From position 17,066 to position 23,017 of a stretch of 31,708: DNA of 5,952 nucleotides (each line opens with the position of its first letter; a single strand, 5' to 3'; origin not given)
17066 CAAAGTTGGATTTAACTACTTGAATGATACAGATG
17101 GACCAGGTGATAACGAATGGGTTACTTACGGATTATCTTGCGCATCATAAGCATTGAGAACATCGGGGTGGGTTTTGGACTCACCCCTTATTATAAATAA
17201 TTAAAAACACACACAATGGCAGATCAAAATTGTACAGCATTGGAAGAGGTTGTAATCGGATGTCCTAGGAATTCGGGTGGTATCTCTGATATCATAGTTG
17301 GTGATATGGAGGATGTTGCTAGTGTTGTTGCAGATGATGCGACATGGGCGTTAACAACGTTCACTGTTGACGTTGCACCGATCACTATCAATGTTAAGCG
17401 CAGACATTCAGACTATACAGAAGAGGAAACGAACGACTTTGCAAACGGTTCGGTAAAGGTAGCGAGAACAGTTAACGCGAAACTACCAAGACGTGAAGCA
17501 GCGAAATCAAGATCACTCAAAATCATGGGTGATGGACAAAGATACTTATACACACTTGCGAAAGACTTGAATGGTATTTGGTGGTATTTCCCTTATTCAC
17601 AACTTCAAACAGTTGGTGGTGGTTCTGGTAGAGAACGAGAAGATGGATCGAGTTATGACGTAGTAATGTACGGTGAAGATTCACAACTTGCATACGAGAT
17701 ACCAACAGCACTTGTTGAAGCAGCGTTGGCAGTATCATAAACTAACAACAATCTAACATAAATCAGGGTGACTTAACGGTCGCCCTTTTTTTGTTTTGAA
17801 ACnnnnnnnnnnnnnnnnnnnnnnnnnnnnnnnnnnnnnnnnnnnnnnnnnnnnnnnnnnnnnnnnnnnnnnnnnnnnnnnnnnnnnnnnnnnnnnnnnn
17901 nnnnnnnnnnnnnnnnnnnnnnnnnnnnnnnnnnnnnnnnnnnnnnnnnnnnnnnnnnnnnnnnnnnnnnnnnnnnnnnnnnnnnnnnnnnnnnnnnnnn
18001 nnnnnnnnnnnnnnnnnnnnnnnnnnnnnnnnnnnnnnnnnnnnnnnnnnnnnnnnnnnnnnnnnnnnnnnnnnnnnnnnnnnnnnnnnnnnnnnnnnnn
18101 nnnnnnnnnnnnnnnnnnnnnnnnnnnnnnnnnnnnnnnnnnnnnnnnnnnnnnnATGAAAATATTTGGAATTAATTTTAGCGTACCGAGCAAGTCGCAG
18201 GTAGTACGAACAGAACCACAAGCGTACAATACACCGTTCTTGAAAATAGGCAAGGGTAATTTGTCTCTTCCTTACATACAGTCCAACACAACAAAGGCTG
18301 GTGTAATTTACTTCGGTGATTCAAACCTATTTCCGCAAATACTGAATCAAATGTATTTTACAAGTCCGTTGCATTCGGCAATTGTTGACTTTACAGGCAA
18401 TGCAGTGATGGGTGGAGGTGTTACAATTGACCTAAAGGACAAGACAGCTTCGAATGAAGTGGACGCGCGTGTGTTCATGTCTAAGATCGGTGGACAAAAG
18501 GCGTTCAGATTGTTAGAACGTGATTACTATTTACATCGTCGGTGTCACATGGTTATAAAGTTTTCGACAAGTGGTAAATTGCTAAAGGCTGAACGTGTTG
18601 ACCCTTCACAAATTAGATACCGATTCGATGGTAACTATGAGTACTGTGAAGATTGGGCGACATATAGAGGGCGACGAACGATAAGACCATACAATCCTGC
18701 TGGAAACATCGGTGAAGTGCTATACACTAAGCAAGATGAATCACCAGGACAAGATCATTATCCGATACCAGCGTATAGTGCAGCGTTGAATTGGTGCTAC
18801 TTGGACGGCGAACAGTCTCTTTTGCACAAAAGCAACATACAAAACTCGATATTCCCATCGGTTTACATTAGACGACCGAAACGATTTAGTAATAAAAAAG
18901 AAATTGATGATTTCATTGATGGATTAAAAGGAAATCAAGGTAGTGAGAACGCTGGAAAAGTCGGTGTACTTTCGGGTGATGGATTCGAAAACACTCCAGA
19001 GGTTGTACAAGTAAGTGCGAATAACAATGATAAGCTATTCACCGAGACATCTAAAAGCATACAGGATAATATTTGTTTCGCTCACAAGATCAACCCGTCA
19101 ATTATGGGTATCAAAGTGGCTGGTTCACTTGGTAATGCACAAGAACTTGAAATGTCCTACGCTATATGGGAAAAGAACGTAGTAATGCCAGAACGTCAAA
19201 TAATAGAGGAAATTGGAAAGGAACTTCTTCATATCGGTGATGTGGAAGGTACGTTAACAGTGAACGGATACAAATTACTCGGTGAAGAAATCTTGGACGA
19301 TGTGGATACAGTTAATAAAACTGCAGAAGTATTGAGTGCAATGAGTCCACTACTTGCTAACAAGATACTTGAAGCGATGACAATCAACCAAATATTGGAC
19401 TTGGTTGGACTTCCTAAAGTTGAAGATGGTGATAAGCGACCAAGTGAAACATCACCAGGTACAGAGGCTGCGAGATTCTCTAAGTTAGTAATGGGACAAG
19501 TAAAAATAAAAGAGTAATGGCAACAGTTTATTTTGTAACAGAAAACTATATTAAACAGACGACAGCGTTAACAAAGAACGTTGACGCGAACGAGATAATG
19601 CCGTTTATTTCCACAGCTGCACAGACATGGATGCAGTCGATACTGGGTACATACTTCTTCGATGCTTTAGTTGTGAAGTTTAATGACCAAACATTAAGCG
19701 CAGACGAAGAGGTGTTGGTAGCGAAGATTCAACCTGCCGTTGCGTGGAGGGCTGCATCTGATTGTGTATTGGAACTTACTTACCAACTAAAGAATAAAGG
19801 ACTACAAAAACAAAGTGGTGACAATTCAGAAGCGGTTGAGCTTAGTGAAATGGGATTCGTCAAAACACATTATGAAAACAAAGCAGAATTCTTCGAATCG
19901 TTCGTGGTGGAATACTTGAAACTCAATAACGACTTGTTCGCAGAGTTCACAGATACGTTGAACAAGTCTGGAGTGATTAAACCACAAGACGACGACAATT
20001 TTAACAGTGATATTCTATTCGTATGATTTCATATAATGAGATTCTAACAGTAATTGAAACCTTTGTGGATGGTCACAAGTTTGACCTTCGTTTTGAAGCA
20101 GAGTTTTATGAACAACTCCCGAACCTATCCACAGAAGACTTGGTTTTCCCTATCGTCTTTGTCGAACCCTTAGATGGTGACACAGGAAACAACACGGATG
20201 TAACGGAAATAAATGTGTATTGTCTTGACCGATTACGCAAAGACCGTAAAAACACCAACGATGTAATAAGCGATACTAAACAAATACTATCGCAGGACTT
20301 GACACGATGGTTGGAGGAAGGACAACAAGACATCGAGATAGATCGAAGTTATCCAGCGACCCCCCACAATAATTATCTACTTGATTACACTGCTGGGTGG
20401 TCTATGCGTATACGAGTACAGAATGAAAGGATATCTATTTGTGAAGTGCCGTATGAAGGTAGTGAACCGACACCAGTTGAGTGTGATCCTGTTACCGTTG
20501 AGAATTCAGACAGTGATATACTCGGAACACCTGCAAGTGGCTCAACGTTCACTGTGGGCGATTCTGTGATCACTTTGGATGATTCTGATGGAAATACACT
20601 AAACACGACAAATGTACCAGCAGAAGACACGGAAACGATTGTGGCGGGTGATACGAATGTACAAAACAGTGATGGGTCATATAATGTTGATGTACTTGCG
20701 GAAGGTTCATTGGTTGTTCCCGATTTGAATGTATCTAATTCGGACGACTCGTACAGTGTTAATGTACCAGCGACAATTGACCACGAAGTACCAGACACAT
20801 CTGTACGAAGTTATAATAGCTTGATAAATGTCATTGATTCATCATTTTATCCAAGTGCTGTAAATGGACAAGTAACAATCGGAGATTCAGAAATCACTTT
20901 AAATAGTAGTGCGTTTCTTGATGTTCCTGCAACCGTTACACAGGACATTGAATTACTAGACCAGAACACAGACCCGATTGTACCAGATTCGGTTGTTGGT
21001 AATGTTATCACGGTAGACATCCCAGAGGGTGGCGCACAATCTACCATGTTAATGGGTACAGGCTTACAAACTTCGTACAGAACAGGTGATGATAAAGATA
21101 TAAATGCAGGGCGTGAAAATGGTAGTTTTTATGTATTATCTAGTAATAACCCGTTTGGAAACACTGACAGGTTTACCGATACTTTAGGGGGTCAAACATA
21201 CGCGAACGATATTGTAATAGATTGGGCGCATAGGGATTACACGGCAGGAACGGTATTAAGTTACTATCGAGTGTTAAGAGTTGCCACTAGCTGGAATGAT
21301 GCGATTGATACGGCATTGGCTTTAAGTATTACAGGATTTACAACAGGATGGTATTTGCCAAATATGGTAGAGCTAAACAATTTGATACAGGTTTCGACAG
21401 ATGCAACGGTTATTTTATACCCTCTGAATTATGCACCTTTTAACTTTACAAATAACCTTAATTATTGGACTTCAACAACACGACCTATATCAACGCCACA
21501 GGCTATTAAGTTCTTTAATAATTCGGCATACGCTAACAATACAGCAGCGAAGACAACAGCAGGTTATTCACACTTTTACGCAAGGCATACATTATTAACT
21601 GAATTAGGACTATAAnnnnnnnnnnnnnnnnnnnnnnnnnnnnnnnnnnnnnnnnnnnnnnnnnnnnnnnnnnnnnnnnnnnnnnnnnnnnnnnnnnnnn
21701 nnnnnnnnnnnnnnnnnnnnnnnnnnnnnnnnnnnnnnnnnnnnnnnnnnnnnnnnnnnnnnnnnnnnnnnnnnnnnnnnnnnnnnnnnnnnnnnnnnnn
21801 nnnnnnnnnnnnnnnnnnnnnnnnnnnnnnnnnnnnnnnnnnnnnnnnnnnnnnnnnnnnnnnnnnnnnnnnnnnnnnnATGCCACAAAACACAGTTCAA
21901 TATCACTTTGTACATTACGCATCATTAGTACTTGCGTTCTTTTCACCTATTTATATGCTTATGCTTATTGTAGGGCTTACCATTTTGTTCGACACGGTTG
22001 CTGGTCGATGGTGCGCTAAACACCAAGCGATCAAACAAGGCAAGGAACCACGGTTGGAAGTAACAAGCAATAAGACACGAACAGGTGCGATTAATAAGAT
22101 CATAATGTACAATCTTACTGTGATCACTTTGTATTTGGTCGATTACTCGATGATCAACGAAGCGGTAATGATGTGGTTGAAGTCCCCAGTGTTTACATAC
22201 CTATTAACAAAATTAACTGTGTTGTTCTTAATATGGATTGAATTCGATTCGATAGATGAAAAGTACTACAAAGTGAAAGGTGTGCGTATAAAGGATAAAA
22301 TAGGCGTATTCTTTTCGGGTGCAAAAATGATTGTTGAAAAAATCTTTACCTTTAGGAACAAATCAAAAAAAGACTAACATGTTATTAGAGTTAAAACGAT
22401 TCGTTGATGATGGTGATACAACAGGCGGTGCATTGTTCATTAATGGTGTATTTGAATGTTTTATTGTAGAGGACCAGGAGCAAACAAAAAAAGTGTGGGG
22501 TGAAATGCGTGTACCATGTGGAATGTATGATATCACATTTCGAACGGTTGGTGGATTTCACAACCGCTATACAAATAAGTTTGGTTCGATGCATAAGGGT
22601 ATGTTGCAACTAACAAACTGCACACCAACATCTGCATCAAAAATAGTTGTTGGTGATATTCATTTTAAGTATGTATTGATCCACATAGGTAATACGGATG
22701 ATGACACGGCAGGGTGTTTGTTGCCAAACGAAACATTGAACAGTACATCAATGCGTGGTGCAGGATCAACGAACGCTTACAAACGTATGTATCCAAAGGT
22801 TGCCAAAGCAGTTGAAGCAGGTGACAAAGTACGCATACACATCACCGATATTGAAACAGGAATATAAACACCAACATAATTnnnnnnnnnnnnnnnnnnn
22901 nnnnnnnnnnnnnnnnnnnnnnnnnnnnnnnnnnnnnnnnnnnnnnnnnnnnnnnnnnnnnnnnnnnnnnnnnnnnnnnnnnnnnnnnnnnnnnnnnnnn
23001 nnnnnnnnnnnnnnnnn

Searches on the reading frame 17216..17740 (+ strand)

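Call 7: search_protein_families(library=phrogs, proteins=[window:17216-17740:+], max_evalue=0.01)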
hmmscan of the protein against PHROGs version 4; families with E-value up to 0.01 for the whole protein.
window:17216-17740:+ (174 aa): 1 family
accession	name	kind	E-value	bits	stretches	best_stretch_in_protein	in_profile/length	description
phrog_3103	-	unknown function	0.0052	17.9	1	45-96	12-62/68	-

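Call 16: search_protein_families(library=pfam, proteins=[window:17216-17740:+], max_evalue=0.01)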
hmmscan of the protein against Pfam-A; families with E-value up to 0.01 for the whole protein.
window:17216-17740:+ (174 aa): 0 families

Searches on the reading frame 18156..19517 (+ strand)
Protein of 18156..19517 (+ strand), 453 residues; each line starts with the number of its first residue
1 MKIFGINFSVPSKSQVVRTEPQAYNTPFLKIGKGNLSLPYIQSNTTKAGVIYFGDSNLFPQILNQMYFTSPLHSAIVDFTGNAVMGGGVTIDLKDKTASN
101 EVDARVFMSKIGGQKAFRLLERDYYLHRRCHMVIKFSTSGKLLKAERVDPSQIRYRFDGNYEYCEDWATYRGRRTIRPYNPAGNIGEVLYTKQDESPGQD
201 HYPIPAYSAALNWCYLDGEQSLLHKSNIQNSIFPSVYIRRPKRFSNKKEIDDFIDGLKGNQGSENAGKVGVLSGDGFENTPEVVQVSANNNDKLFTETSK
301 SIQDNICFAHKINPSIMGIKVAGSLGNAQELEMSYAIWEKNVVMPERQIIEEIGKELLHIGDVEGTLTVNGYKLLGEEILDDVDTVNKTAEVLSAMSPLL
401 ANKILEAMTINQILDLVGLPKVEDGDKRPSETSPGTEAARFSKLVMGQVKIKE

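Call 8: search_protein_families(library=phrogs, proteins=[window:18156-19517:+], max_evalue=0.01)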
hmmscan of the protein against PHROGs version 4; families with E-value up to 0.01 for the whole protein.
window:18156-19517:+ (453 aa): 5 families
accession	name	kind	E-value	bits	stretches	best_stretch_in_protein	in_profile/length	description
phrog_11226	-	head and packaging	1.1e-26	94.8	2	194-354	191-356/388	portal protein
phrog_2662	-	head and packaging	1.3e-12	48.1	1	117-347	122-343/717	portal protein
phrog_12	-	head and packaging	2.1e-12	47.9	1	115-351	142-358/646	portal protein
phrog_33693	-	head and packaging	1.3e-07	31.5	1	41-353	14-336/560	portal protein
phrog_68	-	head and packaging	0.00011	22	1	115-355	94-325/344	portal protein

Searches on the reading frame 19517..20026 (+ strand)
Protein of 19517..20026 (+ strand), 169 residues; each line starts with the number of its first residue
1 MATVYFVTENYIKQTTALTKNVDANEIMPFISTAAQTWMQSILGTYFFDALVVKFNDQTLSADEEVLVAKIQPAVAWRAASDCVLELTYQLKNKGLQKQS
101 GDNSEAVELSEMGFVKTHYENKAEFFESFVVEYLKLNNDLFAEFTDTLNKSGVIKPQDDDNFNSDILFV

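Call 8: search_protein_families(library=phrogs, proteins=[window:19517-20026:+], max_evalue=0.01)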
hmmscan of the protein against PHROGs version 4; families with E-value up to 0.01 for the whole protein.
window:19517-20026:+ (169 aa): 1 family
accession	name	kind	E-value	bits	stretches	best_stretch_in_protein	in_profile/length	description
phrog_35048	-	unknown function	3.8e-08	34.3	1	5-162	6-165/184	-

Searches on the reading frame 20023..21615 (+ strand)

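Call 8: search_protein_families(library=phrogs, proteins=[window:20023-21615:+], max_evalue=0.01)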
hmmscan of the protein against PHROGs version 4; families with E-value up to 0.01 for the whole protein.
window:20023-21615:+ (530 aa): 0 families

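Call 16: search_protein_families(library=pfam, proteins=[window:20023-21615:+], max_evalue=0.01)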
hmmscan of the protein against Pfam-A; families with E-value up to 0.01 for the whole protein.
window:20023-21615:+ (530 aa): 1 family
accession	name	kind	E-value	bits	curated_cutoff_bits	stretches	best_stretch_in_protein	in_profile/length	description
PF07603.17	Lcl_C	-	2.1e-07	31.6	34.9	1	421-506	21-106/117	Lcl C-terminal domain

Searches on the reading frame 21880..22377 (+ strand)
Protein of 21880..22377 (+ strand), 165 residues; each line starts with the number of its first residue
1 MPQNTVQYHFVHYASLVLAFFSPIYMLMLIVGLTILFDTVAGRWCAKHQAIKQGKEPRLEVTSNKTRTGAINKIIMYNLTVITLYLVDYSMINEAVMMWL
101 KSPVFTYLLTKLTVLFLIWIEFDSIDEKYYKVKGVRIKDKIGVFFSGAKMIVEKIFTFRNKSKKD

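Call 8: search_protein_families(library=phrogs, proteins=[window:21880-22377:+], max_evalue=0.01)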
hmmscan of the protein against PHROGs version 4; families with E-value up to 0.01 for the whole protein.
window:21880-22377:+ (165 aa): 1 family
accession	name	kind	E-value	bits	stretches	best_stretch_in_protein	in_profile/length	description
phrog_20732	-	unknown function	0.0038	18.3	1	31-149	18-138/157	-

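Call 18: search_protein_families(library=pfam, proteins=[window:21880-22377:+], max_evalue=0.01)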
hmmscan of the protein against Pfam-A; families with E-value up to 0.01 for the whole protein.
window:21880-22377:+ (165 aa): 0 families

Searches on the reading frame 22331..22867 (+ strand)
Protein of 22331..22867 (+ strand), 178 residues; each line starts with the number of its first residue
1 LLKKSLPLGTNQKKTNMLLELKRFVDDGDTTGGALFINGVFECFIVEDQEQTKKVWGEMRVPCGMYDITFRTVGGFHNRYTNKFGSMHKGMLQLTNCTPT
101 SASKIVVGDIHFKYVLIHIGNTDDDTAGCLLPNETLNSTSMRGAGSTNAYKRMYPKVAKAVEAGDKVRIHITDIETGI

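Call 8: search_protein_families(library=phrogs, proteins=[window:22331-22867:+], max_evalue=0.01)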
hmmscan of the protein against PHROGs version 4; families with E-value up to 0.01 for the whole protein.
window:22331-22867:+ (178 aa): 1 family
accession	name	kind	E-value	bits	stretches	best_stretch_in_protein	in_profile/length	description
phrog_1501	-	unknown function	1.3e-17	65.1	1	21-161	12-146/159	-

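Call 18: search_protein_families(library=pfam, proteins=[window:22331-22867:+], max_evalue=0.01)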
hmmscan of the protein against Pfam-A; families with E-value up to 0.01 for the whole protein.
window:22331-22867:+ (178 aa): 1 family
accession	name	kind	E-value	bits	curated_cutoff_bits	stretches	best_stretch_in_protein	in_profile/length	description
PF18925.5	DUF5675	-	2.9e-20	72.6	26.7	1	21-158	2-113/114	Family of unknown function (DUF5675)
